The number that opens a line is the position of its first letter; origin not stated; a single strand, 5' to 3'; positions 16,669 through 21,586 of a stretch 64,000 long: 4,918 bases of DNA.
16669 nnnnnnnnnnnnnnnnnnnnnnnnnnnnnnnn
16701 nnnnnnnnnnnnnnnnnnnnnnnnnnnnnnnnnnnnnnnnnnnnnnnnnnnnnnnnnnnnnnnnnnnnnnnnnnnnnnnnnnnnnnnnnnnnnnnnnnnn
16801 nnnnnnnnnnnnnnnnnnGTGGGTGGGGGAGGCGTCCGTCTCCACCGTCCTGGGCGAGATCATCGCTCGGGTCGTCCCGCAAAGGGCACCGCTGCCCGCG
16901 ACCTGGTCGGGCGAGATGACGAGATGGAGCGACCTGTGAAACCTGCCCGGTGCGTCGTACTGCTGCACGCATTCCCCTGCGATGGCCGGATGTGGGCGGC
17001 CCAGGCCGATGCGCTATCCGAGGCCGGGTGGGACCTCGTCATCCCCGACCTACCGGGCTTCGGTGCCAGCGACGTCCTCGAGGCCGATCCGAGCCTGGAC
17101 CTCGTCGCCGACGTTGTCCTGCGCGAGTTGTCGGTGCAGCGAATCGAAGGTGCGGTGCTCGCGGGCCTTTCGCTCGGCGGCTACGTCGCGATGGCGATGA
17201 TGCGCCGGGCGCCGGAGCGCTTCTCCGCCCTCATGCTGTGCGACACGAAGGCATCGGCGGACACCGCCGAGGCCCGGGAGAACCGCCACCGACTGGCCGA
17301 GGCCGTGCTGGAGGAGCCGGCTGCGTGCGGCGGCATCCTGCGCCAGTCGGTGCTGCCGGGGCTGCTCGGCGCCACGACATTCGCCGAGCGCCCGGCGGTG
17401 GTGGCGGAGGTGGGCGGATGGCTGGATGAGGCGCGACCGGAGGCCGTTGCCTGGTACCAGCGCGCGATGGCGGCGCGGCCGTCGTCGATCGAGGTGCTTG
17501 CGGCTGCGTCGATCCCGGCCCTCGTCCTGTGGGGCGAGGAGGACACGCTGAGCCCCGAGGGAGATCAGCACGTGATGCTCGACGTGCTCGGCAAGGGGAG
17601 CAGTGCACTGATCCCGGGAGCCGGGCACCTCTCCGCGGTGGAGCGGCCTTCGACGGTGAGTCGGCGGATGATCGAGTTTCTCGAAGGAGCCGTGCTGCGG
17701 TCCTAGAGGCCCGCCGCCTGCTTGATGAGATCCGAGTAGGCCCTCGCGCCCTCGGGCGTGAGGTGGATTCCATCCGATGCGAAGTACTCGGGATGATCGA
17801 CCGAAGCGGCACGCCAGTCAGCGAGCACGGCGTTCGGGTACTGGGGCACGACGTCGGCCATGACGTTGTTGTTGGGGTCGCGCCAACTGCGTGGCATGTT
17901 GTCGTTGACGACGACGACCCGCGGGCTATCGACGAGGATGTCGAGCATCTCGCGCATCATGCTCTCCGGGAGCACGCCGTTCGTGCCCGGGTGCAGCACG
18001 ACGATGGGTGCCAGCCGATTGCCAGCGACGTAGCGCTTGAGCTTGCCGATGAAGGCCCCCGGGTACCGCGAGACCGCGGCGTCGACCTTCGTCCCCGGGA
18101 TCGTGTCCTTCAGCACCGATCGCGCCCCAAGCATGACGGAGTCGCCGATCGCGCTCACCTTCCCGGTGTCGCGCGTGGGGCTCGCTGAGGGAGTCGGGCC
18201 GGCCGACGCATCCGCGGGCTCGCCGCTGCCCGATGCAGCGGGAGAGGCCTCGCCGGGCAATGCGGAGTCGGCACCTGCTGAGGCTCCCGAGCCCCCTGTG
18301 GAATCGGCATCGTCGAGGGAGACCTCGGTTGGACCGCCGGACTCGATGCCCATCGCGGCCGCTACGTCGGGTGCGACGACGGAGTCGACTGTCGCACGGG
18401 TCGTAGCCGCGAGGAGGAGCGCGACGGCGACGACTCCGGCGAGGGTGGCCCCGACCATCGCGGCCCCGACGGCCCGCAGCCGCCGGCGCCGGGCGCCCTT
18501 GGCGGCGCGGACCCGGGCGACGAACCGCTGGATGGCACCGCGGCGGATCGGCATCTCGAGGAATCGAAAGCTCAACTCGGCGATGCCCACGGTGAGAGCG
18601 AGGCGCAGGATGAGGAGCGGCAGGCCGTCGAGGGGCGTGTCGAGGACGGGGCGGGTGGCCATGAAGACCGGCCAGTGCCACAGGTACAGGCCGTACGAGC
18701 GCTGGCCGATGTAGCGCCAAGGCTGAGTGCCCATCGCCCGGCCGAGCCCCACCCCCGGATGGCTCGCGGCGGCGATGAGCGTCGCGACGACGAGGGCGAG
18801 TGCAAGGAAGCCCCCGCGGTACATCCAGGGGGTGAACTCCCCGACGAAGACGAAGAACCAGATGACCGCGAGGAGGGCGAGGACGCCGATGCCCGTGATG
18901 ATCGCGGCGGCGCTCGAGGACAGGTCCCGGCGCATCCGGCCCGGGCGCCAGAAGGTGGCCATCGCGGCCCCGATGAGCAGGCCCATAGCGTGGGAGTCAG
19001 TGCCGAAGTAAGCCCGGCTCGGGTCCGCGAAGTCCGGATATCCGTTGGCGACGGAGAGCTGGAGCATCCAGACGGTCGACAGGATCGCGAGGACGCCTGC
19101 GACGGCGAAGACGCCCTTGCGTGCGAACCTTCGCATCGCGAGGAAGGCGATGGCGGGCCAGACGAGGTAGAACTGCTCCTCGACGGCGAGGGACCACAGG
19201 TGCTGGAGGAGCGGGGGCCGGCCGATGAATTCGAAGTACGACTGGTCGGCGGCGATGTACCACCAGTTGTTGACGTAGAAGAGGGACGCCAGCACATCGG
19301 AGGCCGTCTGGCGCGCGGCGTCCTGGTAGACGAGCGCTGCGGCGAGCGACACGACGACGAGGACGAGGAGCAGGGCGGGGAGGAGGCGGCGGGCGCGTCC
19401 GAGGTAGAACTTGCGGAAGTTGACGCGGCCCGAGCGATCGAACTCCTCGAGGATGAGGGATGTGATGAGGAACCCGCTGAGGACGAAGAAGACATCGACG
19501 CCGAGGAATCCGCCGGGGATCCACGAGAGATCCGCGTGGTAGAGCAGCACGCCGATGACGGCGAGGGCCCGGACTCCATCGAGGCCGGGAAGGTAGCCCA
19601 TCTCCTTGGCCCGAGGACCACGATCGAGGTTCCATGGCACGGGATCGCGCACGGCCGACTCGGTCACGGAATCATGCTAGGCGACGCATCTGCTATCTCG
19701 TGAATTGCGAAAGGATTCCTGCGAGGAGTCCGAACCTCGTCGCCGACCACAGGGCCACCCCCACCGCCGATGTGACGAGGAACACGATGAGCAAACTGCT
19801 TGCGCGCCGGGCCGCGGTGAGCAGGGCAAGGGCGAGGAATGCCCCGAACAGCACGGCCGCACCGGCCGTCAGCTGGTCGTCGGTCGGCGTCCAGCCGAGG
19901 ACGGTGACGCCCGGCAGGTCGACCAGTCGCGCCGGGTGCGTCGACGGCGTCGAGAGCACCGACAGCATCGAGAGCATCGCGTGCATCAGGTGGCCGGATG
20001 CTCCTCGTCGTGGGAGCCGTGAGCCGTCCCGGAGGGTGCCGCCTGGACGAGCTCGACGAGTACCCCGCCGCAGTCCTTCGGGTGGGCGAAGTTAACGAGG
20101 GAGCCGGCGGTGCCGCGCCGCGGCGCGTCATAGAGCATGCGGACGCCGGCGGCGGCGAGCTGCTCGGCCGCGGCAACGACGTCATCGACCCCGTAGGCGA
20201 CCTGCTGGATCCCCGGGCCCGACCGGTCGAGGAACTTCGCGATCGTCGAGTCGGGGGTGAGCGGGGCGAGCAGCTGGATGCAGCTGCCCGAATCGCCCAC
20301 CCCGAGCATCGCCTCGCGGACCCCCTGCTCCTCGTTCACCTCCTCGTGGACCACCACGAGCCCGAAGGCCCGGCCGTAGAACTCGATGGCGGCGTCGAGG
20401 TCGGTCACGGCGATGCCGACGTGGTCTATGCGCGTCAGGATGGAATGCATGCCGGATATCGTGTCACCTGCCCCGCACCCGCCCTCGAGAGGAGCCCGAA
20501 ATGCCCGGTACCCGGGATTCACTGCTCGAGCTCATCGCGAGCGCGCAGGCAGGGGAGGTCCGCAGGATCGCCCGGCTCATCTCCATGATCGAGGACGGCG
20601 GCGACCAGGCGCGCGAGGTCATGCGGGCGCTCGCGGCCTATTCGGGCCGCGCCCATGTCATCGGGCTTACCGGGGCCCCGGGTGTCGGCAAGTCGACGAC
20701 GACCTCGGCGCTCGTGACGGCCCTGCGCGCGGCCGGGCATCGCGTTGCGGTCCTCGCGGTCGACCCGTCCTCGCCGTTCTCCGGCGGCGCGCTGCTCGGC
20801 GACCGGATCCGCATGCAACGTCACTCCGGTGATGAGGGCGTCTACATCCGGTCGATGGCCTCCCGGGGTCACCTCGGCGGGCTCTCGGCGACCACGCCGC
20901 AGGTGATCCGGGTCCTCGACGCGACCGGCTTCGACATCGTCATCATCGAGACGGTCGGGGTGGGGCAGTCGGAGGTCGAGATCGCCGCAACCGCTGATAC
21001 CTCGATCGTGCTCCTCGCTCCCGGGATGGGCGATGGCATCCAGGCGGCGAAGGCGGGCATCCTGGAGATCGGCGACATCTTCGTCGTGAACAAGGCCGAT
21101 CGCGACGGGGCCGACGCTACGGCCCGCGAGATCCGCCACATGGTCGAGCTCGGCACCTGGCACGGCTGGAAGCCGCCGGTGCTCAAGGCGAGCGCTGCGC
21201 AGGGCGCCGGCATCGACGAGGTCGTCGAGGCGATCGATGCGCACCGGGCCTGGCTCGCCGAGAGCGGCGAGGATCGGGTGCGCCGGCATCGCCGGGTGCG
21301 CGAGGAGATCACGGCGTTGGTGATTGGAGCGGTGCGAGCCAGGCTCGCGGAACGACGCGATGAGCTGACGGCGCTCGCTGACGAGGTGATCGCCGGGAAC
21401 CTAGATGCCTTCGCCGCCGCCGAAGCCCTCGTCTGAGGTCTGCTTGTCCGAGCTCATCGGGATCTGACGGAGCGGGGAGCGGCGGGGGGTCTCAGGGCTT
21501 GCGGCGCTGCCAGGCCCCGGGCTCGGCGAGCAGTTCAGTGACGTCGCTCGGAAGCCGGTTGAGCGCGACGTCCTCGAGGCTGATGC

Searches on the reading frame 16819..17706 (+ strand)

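Call 42: search_protein_families(library=pfam, proteins=[window:16819-17706:+], max_evalue=0.001)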
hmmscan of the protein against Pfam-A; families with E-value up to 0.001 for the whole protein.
window:16819-17706:+ (295 aa): 4 families
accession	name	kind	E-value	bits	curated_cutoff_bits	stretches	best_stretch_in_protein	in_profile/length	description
PF00561.26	Abhydrolase_1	-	2.6e-19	70.3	25.8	1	46-277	3-245/245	alpha/beta hydrolase fold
PF12697.13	Abhydrolase_6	-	2e-17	65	26.3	1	46-280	1-214/217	Alpha/beta hydrolase family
PF12146.15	Hydrolase_4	-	1.1e-12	48.3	27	1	41-273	2-235/239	Serine aminopeptidase, S33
PF00756.26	Esterase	-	0.00067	19.9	22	1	110-139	116-145/251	Putative esterase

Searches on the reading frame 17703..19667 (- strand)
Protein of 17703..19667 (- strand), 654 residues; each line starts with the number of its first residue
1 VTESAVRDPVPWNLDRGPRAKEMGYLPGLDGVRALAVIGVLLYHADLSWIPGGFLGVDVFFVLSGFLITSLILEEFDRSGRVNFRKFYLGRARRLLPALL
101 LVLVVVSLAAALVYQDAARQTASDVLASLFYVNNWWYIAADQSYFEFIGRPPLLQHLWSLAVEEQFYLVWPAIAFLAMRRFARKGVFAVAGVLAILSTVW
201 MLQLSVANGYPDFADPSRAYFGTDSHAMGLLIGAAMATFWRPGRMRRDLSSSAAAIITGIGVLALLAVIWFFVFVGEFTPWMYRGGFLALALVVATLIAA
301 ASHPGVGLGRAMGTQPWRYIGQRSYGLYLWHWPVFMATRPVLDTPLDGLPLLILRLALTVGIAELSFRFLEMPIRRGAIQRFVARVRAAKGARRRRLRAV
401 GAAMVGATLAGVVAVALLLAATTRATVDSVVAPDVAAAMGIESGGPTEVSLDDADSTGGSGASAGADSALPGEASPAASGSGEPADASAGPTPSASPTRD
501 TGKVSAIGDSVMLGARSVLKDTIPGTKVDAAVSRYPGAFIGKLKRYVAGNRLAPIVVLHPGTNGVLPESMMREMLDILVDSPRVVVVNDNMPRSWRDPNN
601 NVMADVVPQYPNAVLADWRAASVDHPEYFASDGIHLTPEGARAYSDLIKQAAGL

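Call 42: search_protein_families(library=pfam, proteins=[window:17703-19667:-], max_evalue=0.001)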
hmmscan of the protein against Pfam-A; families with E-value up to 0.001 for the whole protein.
window:17703-19667:- (654 aa): 1 family
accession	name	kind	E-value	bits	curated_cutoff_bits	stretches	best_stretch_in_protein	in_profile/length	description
PF01757.29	Acyl_transf_3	-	8.9e-35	120.7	31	1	27-362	2-320/326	Acyltransferase domain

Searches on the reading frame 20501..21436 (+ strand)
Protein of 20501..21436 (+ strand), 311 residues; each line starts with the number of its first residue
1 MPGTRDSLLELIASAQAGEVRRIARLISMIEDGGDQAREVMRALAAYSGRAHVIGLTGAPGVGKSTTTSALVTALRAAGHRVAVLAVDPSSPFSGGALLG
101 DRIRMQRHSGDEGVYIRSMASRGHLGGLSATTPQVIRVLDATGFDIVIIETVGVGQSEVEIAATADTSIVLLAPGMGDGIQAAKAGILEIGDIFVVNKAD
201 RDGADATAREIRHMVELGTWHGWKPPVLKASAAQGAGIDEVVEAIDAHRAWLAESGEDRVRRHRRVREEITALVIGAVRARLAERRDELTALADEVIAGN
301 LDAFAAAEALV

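Call 42: search_protein_families(library=pfam, proteins=[window:20501-21436:+], max_evalue=0.001)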
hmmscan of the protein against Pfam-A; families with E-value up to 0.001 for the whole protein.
window:20501-21436:+ (311 aa): 8 families
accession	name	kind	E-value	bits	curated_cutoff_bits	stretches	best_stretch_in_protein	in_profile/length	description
PF03308.22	MeaB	-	3.9e-97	324.9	23.1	1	24-284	2-270/273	Methylmalonyl Co-A mutase-associated GTPase MeaB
PF01656.29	CbiA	-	1.4e-07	32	25.4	1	61-207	9-54/125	CobQ/CobB/MinD/ParA nucleotide binding domain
PF13579.12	Glyco_trans_4_4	-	9.3e-06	26.5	29.7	1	65-157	4-85/158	Glycosyl transferase 4-like domain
PF13604.12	AAA_30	-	2.7e-05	24.4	27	1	40-87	9-54/191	AAA domain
PF00009.33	GTP_EFTU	-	0.00014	22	26.5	0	191-248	123-185/188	Elongation factor Tu GTP binding domain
PF10609.15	ParA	-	0.00038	20.4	27.1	1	57-88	10-41/246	NUBPL iron-transfer P-loop NTPase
PF02492.25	cobW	-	0.00048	20.2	20.7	0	53-212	2-166/180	CobW/HypB/UreG, nucleotide-binding domain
PF13191.12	AAA_16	-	0.00062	20.7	32.6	1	38-89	10-62/167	AAA ATPase domain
